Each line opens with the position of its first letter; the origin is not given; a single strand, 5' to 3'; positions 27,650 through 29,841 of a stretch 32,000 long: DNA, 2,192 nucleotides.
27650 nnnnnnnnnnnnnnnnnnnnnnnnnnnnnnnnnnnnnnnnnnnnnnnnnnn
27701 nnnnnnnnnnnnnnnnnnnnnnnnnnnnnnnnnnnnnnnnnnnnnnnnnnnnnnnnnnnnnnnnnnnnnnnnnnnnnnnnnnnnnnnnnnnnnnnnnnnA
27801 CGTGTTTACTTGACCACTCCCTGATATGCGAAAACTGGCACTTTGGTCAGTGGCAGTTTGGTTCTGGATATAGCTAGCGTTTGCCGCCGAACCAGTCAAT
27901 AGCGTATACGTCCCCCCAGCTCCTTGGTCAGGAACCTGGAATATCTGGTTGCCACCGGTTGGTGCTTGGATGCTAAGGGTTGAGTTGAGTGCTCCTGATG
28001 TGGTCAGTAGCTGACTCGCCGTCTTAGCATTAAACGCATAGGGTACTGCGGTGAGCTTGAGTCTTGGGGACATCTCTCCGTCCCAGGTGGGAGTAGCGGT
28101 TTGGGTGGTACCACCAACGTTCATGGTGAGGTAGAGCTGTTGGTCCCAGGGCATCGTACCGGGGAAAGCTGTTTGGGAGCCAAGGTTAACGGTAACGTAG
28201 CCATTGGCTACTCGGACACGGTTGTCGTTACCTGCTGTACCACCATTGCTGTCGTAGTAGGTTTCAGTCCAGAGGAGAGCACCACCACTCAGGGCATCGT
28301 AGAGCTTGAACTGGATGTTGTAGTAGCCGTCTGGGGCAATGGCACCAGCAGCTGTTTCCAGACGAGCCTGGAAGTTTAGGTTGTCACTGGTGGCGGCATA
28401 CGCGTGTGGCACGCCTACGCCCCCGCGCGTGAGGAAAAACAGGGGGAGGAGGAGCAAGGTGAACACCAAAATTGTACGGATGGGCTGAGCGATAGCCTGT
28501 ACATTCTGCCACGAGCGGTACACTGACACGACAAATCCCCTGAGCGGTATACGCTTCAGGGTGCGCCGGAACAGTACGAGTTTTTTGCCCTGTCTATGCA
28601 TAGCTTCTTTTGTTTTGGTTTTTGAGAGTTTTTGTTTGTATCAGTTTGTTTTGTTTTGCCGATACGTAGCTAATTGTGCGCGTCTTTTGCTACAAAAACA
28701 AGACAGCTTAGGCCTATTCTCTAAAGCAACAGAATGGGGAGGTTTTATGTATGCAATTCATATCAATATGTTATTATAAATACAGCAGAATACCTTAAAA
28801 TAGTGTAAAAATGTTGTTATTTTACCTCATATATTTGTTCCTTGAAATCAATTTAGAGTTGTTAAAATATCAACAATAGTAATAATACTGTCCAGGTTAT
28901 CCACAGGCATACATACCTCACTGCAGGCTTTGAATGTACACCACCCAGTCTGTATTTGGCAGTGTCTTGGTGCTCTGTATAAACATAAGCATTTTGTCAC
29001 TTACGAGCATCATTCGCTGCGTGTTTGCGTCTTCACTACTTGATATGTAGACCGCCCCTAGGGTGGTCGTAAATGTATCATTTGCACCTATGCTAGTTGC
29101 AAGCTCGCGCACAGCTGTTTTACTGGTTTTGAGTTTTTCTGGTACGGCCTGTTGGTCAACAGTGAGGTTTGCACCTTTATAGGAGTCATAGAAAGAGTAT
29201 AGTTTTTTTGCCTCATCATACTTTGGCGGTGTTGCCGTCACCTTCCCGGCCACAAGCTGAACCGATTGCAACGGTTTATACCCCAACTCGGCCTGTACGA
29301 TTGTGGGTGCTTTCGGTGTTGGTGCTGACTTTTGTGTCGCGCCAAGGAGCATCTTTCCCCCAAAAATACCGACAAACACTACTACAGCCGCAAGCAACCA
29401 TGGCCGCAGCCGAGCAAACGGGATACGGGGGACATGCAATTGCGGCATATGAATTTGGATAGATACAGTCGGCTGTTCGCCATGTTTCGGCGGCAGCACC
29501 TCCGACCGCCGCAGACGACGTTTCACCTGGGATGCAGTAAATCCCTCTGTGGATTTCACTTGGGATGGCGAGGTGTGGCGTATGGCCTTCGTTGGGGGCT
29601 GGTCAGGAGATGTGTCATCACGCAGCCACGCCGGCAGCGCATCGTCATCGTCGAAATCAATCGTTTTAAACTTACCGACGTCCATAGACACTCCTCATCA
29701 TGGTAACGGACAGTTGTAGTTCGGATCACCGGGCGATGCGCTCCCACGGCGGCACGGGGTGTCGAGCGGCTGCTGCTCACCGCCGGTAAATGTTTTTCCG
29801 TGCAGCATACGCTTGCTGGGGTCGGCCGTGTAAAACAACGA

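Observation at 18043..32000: Same-strand surface cluster: Kelch-like propeller protein, membrane protein, 2854-aa giant, then a paralogous membrane protein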

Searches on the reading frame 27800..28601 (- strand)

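Call 81: search_solved_structures(query=window:27800-28601:-, max_evalue=1)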
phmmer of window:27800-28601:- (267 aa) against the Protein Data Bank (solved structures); distinct sequences matched with E-value up to 1: 3.
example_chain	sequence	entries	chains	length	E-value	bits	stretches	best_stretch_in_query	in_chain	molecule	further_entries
1ny7_1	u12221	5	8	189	0.64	13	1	155-261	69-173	COWPEA MOSAIC VIRUS, SMALL (S) SUBUNIT | RNA2 POLYPROTEIN | Cowpea mosaic virus small subunit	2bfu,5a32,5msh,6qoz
5fmo_S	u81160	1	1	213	0.86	12.6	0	155-261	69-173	EMPTY VIRUS LIKE PARTICLES OF COWPEA MOSAIC VIRUS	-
5a33_A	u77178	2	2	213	0.86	12.6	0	155-261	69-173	RNA2 POLYPROTEIN | Small subunit of cowpea mosaic virus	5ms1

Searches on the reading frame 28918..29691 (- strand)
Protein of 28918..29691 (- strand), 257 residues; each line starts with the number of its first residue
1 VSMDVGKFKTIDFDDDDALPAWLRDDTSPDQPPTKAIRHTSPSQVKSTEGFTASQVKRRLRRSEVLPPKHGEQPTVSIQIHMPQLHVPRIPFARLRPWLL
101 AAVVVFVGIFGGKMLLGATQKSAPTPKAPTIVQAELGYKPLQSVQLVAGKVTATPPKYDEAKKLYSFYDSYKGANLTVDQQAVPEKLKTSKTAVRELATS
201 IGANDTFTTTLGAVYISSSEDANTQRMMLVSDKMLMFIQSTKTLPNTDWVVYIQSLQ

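Call 5: search_protein_families(library=pfam, proteins=[window:28918-29691:-], max_evalue=0.01)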
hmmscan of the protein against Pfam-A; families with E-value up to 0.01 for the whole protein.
window:28918-29691:- (257 aa): 0 families

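Call 7: search_protein_families(library=ncbifam, proteins=[window:28918-29691:-], max_evalue=0.01)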
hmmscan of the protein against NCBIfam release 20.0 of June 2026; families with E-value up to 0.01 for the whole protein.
window:28918-29691:- (257 aa): 0 families

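Call 11: find_homologous_proteins(query=window:28918-29691:-)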
Query window:28918-29691:- (257 aa): 34 proteins with E <= 0.001 among 754 candidates.
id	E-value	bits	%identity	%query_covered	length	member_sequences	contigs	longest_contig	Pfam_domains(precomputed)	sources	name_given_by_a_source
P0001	6.3e-164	561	100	99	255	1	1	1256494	-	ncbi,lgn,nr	ncbi:hypothetical protein IPP75_03005 [Candidatus Saccharibacteria bacterium]|nr:MAG: hypothetical p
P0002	1.4e-160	550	98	99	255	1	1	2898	-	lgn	-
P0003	8.9e-147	505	88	99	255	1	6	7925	-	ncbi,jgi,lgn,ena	jgi:hypothetical protein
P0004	6.6e-146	502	87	99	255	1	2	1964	-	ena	-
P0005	1.9e-145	501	87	99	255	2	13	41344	-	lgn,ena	-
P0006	3.6e-145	500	87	99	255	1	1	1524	-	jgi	jgi:hypothetical protein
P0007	4.7e-141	486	88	99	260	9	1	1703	-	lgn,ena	-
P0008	6.8e-132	456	82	99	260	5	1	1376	-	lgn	-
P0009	1.3e-128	446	83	99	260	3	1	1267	-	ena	-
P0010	1.3e-125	436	81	99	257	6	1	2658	-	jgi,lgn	jgi:hypothetical protein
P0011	9.4e-124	430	80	99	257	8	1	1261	-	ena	-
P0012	1.5e-97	344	64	99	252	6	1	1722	-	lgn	-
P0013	6.3e-93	329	61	99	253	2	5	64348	-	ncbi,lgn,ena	-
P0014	2.4e-88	314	59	99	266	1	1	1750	-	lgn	-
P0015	4.1e-76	274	53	99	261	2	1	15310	-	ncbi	-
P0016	2.7e-72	261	50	99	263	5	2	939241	-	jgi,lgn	jgi:hypothetical protein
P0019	4.4e-69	251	49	99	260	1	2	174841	-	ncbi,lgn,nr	ncbi:hypothetical protein CSA80_03840 [Candidatus Saccharibacteria bacterium]|nr:MAG: hypothetical p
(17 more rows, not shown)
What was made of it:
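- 28918..29691 (-): K-type small partner, 257 aa (255 aa from the conserved ATG at 29685). It has a cytoplasmic tail of about 95 aa, one TM helix (aa 96-118) and an extracytoplasmic alpha/beta domain of about 130 aa. 34 homologs, all unnamed or 'hypothetical', from Saccharibacteria (call 11).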

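Call 16: find_encoding_contigs(protein=P0001, flank=10000, max_places=3)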
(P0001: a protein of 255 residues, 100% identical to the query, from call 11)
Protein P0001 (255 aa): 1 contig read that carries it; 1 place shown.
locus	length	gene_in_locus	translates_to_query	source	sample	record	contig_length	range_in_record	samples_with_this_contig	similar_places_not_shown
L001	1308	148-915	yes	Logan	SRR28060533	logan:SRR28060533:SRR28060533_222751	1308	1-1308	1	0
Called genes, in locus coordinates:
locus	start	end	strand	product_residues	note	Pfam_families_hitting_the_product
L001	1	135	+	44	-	?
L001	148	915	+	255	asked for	-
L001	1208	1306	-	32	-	?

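Call 17: find_encoding_contigs(protein=P0016, flank=10000, max_places=2)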
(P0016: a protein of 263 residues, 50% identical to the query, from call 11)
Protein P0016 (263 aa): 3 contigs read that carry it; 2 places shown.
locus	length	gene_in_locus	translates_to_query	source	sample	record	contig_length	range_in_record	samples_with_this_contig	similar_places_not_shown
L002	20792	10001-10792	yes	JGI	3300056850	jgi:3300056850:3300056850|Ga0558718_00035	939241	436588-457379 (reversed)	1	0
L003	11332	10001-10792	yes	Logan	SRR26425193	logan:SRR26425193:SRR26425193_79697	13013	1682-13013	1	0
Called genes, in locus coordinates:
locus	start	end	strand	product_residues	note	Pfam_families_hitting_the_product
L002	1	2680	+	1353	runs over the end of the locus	-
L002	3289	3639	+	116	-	-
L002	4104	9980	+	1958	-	PF01344:Kelch_1 (faint), PF24981:Beta-prop_ATRN-LZTR1 (faint), PF13415:Beta-prop_FBX42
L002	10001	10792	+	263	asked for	-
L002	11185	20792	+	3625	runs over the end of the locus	-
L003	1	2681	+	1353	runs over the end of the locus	-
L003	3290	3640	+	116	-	-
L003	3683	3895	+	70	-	-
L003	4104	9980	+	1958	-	PF01344:Kelch_1 (faint), PF24981:Beta-prop_ATRN-LZTR1 (faint), PF13415:Beta-prop_FBX42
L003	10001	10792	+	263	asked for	-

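Call 18: find_encoding_contigs(protein=P0019, flank=10000, max_places=2)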
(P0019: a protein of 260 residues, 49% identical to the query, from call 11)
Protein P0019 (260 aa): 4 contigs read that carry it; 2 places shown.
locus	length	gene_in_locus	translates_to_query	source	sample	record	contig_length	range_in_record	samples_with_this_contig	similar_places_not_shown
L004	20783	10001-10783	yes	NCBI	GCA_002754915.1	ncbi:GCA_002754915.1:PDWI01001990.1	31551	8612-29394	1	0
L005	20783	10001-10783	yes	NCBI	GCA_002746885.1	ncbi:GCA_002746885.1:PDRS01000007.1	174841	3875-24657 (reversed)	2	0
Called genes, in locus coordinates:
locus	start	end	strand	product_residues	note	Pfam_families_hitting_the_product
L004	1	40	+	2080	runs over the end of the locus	-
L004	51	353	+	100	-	-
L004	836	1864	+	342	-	-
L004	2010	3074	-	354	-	PF01168:Ala_racemase_N, PF00842:Ala_racemase_C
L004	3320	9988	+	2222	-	PF01344:Kelch_1 (faint), PF07646:Kelch_2 (faint), PF13415:Beta-prop_FBX42, PF24681:Kelch_KLHDC2_KLHL20_DRC7, PF24981:Beta-prop_ATRN-LZTR1 (weak), PF24681:Kelch_KLHDC2_KLHL20_DRC7, PF13415:Beta-prop_FBX42, PF24681:Kelch_KLHDC2_KLHL20_DRC7, +3 more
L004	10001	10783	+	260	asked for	-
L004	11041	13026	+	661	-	PF13229:Beta_helix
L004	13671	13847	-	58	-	-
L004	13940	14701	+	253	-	PF00142:Fer4_NifH, PF01656:CbiA, PF02374:ArsA_ATPase (weak), PF09140:MipZ, PF10609:ParA, PF13614:AAA_31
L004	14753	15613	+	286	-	PF02195:ParB_N, PF17762:HTH_ParB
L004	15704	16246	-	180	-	PF10502:Peptidase_S26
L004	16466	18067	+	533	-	PF03816:LytR_cpsA_psr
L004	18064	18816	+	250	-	-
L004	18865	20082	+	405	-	PF00595:PDZ (faint), PF00089:Trypsin, PF13365:Trypsin_2, PF13180:PDZ_2, PF14685:PDZ_Tricorn (weak), PF17820:PDZ_6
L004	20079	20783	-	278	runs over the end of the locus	PF17827:PrmC_N, PF05175:MTS, PF06325:PrmA, PF13847:Methyltransf_31, PF13649:Methyltransf_25 (weak)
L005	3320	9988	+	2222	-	PF01344:Kelch_1 (faint), PF07646:Kelch_2 (faint), PF13415:Beta-prop_FBX42, PF24681:Kelch_KLHDC2_KLHL20_DRC7, PF24981:Beta-prop_ATRN-LZTR1 (weak), PF24681:Kelch_KLHDC2_KLHL20_DRC7, PF13415:Beta-prop_FBX42, PF24681:Kelch_KLHDC2_KLHL20_DRC7, +3 more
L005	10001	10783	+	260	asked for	-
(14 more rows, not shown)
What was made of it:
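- Checked: Its homologs are 1958-2222 aa (calls 17, 18), so it is a second giant, truncated by the window.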

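Call 21: find_related_loci(query=A1, collection=genome_contigs, flank=10000)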
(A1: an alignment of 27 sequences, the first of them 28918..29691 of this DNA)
Query A1 (257 aa) in genome_contigs; peptide patterns used: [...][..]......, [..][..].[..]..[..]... (x = any residue, [..] = any of these).
68 stretches matched a pattern; 5 encode a relative of the query (tblastn E <= 1e-3); 5 distinct loci.
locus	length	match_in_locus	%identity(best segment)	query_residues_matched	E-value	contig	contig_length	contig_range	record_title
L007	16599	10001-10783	82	2-257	5e-141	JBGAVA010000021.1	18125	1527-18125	MAG: Candidatus Saccharimonadales bacterium isolate MAG_MBR_AS.10 MBRAS-10_NODE_21_length_18125_cov_5.891678, whole geno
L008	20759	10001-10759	61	2-257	5e-100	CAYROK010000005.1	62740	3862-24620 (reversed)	MAG TPA_asm: uncultured Candidatus Saccharibacteria bacterium isolate SRP286056_co1_650 genome assembly, contig: NODE_43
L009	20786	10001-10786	49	1-257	3e-78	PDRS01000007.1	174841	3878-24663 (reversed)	MAG: Candidatus Saccharibacteria bacterium isolate DOLJORAL78_51_182 DolJOral78_scaffold_150, whole genome shotgun seque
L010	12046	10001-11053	48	2-257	9e-57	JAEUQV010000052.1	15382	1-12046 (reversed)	MAG: Candidatus Saccharibacteria bacterium isolate new MAG-260 k141_2189747, whole genome shotgun sequence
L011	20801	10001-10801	41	2-257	1e-49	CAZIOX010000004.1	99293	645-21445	MAG TPA_asm: uncultured Candidatus Saccharibacteria bacterium isolate SRP285395_co1_272 genome assembly, contig: NODE_19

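Call 31: predict_structure(alignment_id=A1)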
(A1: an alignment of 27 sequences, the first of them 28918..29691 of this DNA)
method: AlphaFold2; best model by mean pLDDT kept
length: 257 residues; sequences in the alignment: 27
mean_pLDDT: 70.6   pTM: 0.48
mean pLDDT of the five models: 70.6, 68.9, 68.2, 67.3, 65.1
residues with pLDDT >= 90: 89; 70-90: 36; 50-70: 64; < 50: 68
segments of 3 or more residues with pLDDT < 50: 10-16, 25-47, 49-66, 68-72, 120-129
pLDDT, mean of each block of 10 residues (from residue 1): 51 50 47 43 44 43 47 58 68 64 69 54 46 65 76 85 91 94 90 93 94 93 93 94 95 93
secondary structure, 60 per line:
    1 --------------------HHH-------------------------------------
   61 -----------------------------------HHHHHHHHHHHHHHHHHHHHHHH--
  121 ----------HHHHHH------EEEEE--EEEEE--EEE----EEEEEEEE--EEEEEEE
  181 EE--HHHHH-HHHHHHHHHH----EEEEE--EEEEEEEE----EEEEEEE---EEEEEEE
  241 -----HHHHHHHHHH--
elements in order: H96-118 H131-136 E143-147 E150-154 E157-159 E164-171 E174-182 H185-189 H191-200 E205-209 E212-219 E224-230 E234-240 H246-255
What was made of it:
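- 28918..29691 (-): AF2 ectodomain pLDDT is above 90 (call 31).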

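Call 37: fold_search(model_id=the predicted structure, library=pdb)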
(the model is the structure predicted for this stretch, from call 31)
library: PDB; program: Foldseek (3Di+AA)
matches with E <= 10: 1433; with E <= 0.001: 0
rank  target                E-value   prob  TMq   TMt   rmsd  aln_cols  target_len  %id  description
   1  5yfg_MODEL_1_A        5.7e-02  0.85  0.25  0.32   9.1       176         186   10  SOLUTION STRUCTURE OF HUMAN MOG1 (released 2017-11-01)
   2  6vu7_D                9.0e-02  0.66  0.20  0.34  11.4       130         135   11  Crystal structure of YbjN, a putative transcription regulator from E. coli (released 2020-03-11)
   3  5xey_C                9.6e-02  0.18  0.10  0.10  11.1        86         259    6  Discovery and structural analysis of a phloretin hydrolase from the opportunistic pathogen Mycobacterium abscessus (released 2018-05-02)
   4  6slc_CCC              1.0e-01  0.20  0.12  0.20  13.8       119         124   13  Mutations in SsgB correlate to longitudinal cell division during sporulation of Streptomyces coelicolor (released 2020-08-26)
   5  5fr7_B                1.1e-01  0.63  0.19  0.31   9.8       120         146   10  Erwinia amylovora AmyR amylovoran repressor, a member of the YbjN protein family (released 2017-01-18)
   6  3hv4_B                1.1e-01  0.28  0.16  0.13  13.0       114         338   10  Human p38 MAP Kinase in Complex with RL51 (released 2009-11-17)
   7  3l89_C                1.1e-01  0.08  0.11  0.13  16.7       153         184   11  Human Adenovirus type 21 knob in complex with domains SCR1 and SCR2 of CD46 (membrane cofactor protein, MCP) (released 2010-04-14)
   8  5frk_B                1.1e-01  0.72  0.18  0.29  11.8        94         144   14  SeMet crystal structure of Erwinia amylovora AmyR amylovoran repressor, a member of the YbjN protein family (released 2017-02-15)
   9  3p78                  1.1e-01  0.38  0.17  0.14  12.9       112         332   12  P38 inhibitor-bound (released 2011-10-12)
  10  2yis                  1.1e-01  0.35  0.18  0.14  12.9       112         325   11  triazolopyridine inhibitors of p38 kinase. (released 2011-11-30)
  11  6so4                  1.1e-01  0.30  0.17  0.14  12.7       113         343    9  Fragment RZ132 in complex with MAP kinase p38-alpha (released 2019-09-11)
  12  9nyt                  1.1e-01  0.28  0.17  0.14  12.8       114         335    9  Crystal structure of Human p38 alpha MAPK in Complex with MW01-32-154JS (released 2025-04-16)
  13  2ovd                  1.1e-01  0.20  0.13  0.19  15.2       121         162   14  Crystal Structure of Human Complement Protein C8gamma with Laurate (released 2007-05-22)
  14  4lop_C                1.2e-01  0.33  0.17  0.14  12.7       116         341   12  Structural basis of autoactivation of p38 alpha induced by TAB1 (Tetragonal crystal form) (released 2013-08-21)
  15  6xrr_D                1.3e-01  0.60  0.24  0.37   7.7       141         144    6  Structure of SciW bound to the Rhs1 Transmembrane Domain from Salmonella typhimurium (released 2020-12-30)
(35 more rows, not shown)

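Call 39: search_protein_families(library=pfam, alignment_id=A1, max_evalue=10)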
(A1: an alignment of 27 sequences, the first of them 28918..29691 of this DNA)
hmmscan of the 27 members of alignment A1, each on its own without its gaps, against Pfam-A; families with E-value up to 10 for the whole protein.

A. member 1, window:28918-29691:- (257 aa): 1 family
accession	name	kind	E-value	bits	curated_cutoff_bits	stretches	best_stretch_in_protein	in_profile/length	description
PF11293.13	DUF3094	-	0.093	12.9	27.1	1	73-109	9-42/55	Protein of unknown function (DUF3094)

B. families by the number of members that match (of 27 scanned): 24 families
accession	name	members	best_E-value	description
PF06004.18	DUF903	5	0.011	Bacterial protein of unknown function (DUF903)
PF14983.11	SPMIP10-like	2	0.013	Sperm-associated microtubule inner protein 10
PF11293.13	DUF3094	2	0.052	Protein of unknown function (DUF3094)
PF16364.11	Antigen_C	2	0.059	Cell surface antigen C-terminus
PF14967.11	FAM70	2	0.071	FAM70 protein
PF00529.27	CusB_dom_1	2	0.078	Cation efflux system protein CusB domain 1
PF07780.17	Spb1_C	2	0.16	Spb1 C-terminal domain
PF20452.3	Calmod_bind_C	1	0.00062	Calmodulin binding protein C-terminal domain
PF10513.14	EPL1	1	0.0093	Enhancer of polycomb-like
PF22137.1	T6SS_Tle1-like_C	1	0.013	T6SS, Phospholipase effector Tle1-like, C-terminal domain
PF20381.4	Rv1476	1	0.049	Membrane protein Rv1476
PF19721.4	DUF6215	1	0.054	Family of unknown function (DUF6215)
PF01597.25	GCV_H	1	0.055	Glycine cleavage H-protein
PF18338.7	BppL_N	1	0.071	Lower baseplate protein N-terminal domain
PF00625.27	Guanylate_kin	1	0.081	Guanylate kinase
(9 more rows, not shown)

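Call 70: search_protein_families(library=phrogs, proteins=[window:28918-29691:-], max_evalue=0.001)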
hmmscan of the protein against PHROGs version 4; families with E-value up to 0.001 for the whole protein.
window:28918-29691:- (257 aa): 0 families

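Call 90: fold_search(model_id=the predicted structure, library=viral)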
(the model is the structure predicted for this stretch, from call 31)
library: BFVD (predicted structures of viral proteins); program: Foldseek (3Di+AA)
matches with E <= 10: 524; with E <= 0.001: 2
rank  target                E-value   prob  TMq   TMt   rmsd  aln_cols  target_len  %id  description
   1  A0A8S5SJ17            5.1e-04  1.00  0.28  0.20  26.9       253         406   12  Host cell surface-exposed lipoprotein [Siphoviridae sp. ctvhu9]
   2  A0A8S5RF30            9.5e-04  1.00  0.29  0.31  16.7       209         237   10  Uncharacterized protein [virus sp. ctyMK1]
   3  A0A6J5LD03            1.6e-02  0.41  0.14  0.15  33.4       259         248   10  DUF6046 domain-containing protein [uncultured Caudovirales phage]
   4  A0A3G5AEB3            3.4e-02  0.69  0.17  0.14  17.0       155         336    6  Protein kinase domain-containing protein (Fragment) [Satyrvirus sp.]
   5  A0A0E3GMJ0            4.0e-02  0.98  0.21  0.45   6.9        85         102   13  Uncharacterized protein [Enterobacteria phage JenP1]
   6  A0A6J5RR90            4.5e-02  0.84  0.28  0.35  18.2       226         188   12  Lipoprotein [uncultured Caudovirales phage]
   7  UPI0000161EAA         5.6e-02  0.20  0.14  0.08  26.6       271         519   11  (no name look-up for this kind of identifier)
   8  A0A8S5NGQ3            7.1e-02  0.33  0.14  0.25  12.1        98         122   16  Uncharacterized protein [Myoviridae sp. ct0wg9]
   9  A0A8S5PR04            7.1e-02  0.23  0.14  0.22  16.7       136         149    9  Uncharacterized protein [Siphoviridae sp. ct96x5]
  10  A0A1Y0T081            7.5e-02  0.63  0.16  0.18   9.8       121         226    7  Uncharacterized protein [Pseudomonas phage Noxifer]
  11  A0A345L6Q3            8.4e-02  0.30  0.11  0.19  16.2        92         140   13  Uncharacterized protein [Serratia phage Scapp]
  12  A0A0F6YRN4            9.4e-02  0.30  0.11  0.29  15.4        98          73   12  Uncharacterized protein [Mycobacterium phage Luchador]
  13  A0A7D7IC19            1.1e-01  0.20  0.11  0.19  17.6       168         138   12  (no name in the UniProt tables at hand)
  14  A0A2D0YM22            1.1e-01  0.12  0.12  0.16  19.7       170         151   12  Uncharacterized protein [Vibrio phage JSF10]
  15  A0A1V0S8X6            1.1e-01  0.21  0.16  0.16  25.6       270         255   10  Uncharacterized protein [Catovirus CTV1]
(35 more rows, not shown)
